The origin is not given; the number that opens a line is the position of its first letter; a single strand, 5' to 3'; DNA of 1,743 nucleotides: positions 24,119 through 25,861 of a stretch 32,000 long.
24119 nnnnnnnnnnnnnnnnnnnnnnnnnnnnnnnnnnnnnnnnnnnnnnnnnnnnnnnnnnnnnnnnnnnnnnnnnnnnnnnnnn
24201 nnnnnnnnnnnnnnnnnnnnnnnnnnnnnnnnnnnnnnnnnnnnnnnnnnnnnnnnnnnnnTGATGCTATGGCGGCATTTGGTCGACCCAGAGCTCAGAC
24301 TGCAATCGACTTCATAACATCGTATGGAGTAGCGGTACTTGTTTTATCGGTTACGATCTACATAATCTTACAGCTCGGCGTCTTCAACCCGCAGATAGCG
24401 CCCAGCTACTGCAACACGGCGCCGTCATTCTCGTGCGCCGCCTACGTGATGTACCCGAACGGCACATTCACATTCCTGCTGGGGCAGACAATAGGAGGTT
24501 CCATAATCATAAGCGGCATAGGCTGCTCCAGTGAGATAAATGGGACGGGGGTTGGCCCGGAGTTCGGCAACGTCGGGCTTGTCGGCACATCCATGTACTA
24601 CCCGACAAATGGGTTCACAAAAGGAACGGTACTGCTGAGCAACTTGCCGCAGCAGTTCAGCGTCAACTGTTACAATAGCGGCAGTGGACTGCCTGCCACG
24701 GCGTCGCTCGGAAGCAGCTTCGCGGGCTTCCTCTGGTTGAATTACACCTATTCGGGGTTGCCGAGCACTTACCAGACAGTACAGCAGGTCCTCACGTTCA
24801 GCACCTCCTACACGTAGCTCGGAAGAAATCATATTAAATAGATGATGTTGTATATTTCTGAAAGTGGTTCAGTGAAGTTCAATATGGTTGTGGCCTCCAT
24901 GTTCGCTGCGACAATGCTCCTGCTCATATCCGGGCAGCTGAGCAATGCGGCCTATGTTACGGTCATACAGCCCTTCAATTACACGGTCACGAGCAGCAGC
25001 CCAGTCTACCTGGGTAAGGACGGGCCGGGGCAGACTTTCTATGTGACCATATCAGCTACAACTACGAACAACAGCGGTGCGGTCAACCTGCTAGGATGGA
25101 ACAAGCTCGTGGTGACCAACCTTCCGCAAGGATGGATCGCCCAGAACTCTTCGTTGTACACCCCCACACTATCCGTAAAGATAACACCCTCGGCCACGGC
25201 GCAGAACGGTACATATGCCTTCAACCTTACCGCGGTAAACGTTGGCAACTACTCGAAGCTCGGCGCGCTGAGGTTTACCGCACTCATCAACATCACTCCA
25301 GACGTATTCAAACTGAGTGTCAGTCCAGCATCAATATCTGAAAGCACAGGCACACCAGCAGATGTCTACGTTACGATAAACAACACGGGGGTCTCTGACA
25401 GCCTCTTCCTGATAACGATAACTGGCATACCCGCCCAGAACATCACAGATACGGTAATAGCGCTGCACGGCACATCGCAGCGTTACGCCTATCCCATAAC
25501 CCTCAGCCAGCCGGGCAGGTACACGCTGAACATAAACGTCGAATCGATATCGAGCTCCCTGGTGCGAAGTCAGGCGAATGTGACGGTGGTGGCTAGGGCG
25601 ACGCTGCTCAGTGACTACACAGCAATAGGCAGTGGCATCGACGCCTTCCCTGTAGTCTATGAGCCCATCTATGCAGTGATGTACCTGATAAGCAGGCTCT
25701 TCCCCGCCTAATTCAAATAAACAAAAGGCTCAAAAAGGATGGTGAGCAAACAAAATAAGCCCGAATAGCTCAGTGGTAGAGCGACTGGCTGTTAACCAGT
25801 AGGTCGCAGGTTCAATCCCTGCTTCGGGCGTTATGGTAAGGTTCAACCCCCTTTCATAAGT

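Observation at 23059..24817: Archaeal response regulator with a degenerate GGDEF-like output domain, encoded directly upstream of a pilin-like gene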

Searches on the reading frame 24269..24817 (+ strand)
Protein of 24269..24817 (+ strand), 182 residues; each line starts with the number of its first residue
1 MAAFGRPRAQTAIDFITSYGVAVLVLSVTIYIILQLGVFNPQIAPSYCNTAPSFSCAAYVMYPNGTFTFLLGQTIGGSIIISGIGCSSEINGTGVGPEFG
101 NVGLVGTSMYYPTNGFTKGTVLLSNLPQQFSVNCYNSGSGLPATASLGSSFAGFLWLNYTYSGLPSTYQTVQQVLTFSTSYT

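Call 3: search_protein_families(library=pfam, proteins=[window:24269-24817:+], max_evalue=1)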
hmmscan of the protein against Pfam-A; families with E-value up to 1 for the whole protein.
window:24269-24817:+ (182 aa): 1 family
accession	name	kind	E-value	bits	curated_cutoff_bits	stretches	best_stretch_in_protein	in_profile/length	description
PF23958.1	DUF7287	-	0.12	13.4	27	1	7-44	2-37/157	Family of unknown function (DUF7287)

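Call 4: search_protein_families(library=ncbifam, proteins=[window:24269-24817:+], max_evalue=1)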
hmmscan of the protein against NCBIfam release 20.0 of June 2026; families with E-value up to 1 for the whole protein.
window:24269-24817:+ (182 aa): 0 families

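Call 62: find_homologous_proteins(query=window:24269-24817:+, max_evalue=0.001)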
Query window:24269-24817:+ (182 aa): 18 proteins with E <= 0.001 among 130 candidates.
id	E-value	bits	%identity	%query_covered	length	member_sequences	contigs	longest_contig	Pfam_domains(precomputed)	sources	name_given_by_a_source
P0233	4.4e-112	390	100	100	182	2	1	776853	-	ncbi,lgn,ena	-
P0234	6.8e-89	314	79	100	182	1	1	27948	-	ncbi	-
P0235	7.6e-86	304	76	100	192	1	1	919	-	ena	-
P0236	2.0e-74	267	65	97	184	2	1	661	-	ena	-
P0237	1.6e-73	264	67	100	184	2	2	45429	-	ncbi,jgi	jgi:hypothetical protein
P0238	4.1e-73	263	64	100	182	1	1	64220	-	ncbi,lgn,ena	-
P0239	9.1e-70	252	62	100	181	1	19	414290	-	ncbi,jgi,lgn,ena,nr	ncbi:MAG: hypothetical protein M1160_01485 [Candidatus Marsarchaeota archaeon]|jgi:hypothetical prot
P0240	6.8e-66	239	61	100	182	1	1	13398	-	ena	-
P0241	2.7e-65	237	60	98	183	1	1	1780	-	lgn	-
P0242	3.8e-65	237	62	98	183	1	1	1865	-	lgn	-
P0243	2.4e-63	231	57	100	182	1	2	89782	-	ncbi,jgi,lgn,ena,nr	ncbi:MAG TPA: hypothetical protein VL944_02215 [Candidatus Acidoferrum sp.]|nr:hypothetical protein 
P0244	1.1e-62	229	60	96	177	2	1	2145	-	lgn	-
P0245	3.2e-60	221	58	98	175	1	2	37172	-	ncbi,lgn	-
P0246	4.6e-55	204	54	100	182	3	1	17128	-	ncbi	-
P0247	2.5e-45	172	47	96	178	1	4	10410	-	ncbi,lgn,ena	-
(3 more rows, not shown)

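Call 80: search_solved_structures(query=window:24269-24817:+, max_evalue=10)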
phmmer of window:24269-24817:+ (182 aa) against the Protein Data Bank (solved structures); distinct sequences matched with E-value up to 10: 0.

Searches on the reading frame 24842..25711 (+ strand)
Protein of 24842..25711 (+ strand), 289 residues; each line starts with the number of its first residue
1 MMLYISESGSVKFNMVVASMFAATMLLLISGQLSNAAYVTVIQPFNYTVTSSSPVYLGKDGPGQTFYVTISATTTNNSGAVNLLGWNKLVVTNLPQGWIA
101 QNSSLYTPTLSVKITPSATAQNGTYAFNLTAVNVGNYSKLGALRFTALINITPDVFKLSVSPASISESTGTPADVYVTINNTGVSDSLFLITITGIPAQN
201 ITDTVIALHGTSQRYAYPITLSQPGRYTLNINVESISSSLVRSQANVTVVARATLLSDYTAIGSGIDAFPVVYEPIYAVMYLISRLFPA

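Call 3: search_protein_families(library=pfam, proteins=[window:24842-25711:+], max_evalue=1)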
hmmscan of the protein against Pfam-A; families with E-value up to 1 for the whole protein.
window:24842-25711:+ (289 aa): 1 family
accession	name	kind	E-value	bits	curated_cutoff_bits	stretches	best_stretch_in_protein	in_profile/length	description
PF14020.11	DUF4236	-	0.0038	18.1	27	0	143-183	1-39/55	Protein of unknown function (DUF4236)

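Call 4: search_protein_families(library=ncbifam, proteins=[window:24842-25711:+], max_evalue=1)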
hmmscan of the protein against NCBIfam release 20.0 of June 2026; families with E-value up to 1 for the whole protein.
window:24842-25711:+ (289 aa): 0 families

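Call 81: search_solved_structures(query=window:24842-25711:+, max_evalue=10)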
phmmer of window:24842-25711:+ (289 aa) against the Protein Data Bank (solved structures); distinct sequences matched with E-value up to 10: 1.
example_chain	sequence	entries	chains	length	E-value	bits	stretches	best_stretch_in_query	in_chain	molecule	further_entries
8gau_H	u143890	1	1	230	0.56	12.8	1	101-175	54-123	Fab NDS.1, heavy chain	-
